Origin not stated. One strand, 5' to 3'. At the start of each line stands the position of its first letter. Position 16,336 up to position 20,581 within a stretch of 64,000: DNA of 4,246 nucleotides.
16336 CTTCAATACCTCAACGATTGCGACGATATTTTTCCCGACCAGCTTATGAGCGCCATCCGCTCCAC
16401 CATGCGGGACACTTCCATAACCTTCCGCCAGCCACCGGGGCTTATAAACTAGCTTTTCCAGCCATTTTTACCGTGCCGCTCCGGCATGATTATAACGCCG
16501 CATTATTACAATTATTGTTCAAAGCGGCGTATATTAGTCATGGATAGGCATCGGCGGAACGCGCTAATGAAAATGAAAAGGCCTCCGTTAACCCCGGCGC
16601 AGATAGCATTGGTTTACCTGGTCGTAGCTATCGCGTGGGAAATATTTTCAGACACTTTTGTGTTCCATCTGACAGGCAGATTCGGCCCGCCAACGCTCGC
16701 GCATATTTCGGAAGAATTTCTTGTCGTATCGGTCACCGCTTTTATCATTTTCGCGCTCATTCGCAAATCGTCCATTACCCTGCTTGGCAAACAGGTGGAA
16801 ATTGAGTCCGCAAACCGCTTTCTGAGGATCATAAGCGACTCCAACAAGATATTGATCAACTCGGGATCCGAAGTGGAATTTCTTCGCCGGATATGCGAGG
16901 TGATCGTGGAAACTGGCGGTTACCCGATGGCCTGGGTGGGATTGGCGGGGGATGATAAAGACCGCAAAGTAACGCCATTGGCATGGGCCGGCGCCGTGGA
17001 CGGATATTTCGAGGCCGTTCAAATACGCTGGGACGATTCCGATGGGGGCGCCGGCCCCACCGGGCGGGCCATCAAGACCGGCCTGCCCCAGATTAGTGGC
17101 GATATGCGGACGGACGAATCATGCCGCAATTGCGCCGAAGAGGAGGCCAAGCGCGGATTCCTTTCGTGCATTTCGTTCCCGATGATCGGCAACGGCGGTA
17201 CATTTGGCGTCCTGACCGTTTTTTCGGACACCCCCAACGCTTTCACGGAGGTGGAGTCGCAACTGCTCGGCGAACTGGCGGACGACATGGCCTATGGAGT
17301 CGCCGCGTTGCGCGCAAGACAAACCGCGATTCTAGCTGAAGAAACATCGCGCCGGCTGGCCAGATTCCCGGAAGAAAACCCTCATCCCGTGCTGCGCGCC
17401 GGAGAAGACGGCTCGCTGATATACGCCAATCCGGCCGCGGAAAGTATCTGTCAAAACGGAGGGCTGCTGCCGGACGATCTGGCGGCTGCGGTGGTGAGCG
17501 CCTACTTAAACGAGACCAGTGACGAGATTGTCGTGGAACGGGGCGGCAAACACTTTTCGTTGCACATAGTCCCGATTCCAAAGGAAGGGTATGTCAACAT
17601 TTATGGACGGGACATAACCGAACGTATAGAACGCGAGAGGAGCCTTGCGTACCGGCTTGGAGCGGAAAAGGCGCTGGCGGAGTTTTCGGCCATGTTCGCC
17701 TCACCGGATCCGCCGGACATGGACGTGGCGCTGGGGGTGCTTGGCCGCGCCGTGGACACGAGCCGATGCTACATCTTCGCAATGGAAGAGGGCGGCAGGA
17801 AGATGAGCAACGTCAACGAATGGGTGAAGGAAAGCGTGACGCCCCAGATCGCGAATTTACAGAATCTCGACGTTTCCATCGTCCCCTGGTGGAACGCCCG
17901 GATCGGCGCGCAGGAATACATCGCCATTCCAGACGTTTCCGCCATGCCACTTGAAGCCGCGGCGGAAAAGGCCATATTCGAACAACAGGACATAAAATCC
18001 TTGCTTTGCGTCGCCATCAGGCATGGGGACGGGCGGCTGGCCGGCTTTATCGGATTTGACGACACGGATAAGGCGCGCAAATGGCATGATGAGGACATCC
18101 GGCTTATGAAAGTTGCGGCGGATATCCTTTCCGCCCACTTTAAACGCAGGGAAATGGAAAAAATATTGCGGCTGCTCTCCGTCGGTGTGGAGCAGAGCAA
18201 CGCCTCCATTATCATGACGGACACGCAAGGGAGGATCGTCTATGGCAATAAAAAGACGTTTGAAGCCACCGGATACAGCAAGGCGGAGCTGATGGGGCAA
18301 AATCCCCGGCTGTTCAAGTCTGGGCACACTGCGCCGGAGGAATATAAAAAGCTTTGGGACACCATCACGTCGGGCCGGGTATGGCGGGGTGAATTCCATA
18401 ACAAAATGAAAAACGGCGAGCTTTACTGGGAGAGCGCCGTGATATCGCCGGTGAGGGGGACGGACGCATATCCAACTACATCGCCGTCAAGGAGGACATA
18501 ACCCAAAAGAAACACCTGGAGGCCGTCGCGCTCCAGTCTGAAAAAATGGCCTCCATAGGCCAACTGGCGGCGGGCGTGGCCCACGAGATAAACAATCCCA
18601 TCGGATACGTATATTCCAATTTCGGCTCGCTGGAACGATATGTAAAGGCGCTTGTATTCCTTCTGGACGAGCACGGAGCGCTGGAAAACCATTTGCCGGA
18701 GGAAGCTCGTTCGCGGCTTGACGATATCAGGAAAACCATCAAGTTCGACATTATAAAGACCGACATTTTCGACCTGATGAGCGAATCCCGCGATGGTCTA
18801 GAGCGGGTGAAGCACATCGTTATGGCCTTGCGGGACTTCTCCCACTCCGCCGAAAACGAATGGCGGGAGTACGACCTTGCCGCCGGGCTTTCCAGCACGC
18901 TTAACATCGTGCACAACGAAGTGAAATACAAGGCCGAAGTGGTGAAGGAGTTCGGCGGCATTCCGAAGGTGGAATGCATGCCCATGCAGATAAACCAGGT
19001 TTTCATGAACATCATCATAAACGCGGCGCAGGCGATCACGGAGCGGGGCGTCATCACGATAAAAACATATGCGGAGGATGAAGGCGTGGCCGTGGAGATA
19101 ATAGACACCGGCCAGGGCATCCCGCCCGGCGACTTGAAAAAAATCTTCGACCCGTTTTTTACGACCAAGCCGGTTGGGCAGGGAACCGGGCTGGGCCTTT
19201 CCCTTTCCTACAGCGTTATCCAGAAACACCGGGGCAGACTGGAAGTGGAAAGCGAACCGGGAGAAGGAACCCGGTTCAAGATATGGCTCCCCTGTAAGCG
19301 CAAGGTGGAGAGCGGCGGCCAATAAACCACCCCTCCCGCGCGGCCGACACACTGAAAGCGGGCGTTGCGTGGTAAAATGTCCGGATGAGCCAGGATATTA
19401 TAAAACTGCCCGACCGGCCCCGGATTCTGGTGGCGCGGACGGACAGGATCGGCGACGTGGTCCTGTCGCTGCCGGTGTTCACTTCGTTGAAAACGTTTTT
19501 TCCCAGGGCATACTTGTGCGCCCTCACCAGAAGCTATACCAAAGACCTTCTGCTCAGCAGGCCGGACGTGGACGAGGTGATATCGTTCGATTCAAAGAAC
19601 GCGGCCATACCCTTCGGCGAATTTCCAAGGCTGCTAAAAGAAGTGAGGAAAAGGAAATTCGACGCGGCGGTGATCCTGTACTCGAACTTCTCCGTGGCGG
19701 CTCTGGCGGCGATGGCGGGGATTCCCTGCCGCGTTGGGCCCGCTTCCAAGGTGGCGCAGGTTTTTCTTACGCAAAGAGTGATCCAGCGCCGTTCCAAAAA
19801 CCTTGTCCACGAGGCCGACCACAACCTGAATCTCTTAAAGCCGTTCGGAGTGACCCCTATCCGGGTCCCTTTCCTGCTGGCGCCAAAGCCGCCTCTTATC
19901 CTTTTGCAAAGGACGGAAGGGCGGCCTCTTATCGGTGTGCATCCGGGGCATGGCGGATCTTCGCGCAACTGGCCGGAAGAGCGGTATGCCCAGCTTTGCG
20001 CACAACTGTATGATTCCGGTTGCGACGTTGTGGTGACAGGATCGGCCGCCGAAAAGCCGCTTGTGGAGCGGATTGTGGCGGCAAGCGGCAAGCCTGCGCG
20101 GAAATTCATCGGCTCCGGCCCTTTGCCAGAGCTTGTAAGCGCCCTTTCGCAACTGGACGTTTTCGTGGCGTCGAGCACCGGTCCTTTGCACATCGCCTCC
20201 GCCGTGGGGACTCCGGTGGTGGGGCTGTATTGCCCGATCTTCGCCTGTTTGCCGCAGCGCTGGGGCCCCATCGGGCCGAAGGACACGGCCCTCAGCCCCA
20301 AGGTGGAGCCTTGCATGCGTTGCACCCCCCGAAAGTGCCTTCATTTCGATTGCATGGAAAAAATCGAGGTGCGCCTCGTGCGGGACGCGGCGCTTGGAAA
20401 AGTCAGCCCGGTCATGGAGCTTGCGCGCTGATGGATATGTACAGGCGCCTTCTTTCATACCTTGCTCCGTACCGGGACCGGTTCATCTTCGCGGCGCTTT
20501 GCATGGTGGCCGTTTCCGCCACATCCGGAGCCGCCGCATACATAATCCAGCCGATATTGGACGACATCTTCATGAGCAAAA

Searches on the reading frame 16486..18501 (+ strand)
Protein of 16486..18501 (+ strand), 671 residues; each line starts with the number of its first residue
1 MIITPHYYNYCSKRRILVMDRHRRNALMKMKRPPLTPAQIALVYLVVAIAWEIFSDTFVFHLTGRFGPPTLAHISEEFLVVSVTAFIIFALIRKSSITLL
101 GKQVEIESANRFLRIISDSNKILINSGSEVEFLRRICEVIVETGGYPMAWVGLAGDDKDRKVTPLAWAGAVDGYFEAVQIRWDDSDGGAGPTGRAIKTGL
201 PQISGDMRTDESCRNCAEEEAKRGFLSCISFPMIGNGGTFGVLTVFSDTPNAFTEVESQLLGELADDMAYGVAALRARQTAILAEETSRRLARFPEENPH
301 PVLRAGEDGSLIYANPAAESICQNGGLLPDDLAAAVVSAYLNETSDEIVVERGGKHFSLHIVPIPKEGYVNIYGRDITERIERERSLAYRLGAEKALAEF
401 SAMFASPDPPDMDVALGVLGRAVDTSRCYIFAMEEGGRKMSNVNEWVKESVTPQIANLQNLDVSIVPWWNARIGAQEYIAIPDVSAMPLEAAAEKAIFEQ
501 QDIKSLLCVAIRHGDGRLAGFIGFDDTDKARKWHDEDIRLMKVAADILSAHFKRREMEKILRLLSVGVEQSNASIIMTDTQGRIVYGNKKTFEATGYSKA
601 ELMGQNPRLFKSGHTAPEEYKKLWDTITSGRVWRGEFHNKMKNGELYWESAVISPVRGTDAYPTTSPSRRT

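Call 8: search_protein_families(library=pfam, proteins=[window:16486-18501:+], max_evalue=0.00001)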
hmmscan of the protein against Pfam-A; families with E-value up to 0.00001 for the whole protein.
window:16486-18501:+ (671 aa): 8 families
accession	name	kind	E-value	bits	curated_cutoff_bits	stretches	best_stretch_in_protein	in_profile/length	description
PF13185.12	GAF_2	-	8.1e-26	91.3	28.6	1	128-269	3-132/136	GAF domain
PF01590.32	GAF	-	6.8e-20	72.4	22.4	2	416-550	10-131/133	GAF domain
PF13426.13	PAS_9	-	4.1e-15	56.4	27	1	574-659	3-87/103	PAS domain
PF00989.32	PAS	-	4e-10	40.1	22.6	1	566-658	5-98/113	PAS fold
PF08448.16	PAS_4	-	9.7e-10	39.1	23.1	0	568-658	1-90/110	PAS fold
PF13492.12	GAF_3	-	1.3e-08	35.8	27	0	416-548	10-123/129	GAF domain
PF08447.18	PAS_3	-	1.4e-06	28.9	25.6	1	585-660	2-79/89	PAS fold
PF13188.13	PAS_8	-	4.2e-06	26.9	21.8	0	568-605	7-45/65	PAS domain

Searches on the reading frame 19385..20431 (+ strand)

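Call 8: search_protein_families(library=pfam, proteins=[window:19385-20431:+], max_evalue=0.00001)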
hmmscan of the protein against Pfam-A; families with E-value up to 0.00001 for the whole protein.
window:19385-20431:+ (348 aa): 1 family
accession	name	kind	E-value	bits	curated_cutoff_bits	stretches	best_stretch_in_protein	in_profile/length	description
PF01075.23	Glyco_transf_9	-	1.1e-28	100.6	22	1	82-318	3-241/247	Glycosyltransferase family 9 (heptosyltransferase)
